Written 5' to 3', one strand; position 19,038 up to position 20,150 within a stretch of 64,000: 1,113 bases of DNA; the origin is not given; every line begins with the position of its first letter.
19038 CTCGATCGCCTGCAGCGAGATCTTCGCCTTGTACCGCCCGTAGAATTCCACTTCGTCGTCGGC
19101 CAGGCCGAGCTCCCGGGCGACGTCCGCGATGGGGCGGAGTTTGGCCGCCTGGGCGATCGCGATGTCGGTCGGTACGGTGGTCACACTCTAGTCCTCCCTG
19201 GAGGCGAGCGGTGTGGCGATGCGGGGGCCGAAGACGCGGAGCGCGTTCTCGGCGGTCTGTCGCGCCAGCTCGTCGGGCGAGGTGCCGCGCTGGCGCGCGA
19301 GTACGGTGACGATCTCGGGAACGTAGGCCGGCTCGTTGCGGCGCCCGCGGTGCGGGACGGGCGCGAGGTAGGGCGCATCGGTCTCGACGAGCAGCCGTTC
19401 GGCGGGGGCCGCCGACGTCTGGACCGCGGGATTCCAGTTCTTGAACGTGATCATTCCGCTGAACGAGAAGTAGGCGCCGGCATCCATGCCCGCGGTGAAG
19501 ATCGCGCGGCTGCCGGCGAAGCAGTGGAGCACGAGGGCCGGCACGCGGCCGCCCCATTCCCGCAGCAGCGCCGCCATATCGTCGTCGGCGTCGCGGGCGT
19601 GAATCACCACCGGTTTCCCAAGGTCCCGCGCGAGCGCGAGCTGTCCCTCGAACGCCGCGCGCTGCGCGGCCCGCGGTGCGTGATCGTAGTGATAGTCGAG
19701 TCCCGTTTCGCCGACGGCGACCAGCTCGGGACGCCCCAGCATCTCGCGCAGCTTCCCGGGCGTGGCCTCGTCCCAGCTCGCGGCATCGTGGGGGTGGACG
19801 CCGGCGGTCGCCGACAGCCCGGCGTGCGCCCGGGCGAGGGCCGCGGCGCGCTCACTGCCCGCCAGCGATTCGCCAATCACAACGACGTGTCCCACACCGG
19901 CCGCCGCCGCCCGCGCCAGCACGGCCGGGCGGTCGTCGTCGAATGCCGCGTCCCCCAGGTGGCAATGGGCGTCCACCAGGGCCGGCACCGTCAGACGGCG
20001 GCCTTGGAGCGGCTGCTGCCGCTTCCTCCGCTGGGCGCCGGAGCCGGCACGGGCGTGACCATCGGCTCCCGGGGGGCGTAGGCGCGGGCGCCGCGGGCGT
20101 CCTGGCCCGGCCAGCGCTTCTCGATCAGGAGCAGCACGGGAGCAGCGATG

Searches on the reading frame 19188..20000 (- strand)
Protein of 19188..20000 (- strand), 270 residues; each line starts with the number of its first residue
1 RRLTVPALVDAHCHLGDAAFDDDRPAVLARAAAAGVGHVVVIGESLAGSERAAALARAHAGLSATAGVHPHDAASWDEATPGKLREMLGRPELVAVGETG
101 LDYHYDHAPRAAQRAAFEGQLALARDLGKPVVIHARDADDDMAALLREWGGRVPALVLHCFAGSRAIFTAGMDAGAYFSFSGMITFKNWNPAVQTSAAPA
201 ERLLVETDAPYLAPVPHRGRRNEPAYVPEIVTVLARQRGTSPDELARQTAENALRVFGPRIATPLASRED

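Call 72: search_protein_families(library=pfam, proteins=[window:19188-20000:-], max_evalue=0.001)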
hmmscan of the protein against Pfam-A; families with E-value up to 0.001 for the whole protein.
window:19188-20000:- (270 aa): 1 family
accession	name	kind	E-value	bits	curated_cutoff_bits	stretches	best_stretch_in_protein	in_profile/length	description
PF01026.27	TatD_DNase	-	2.9e-77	259.9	27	1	9-258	1-253/253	TatD related DNase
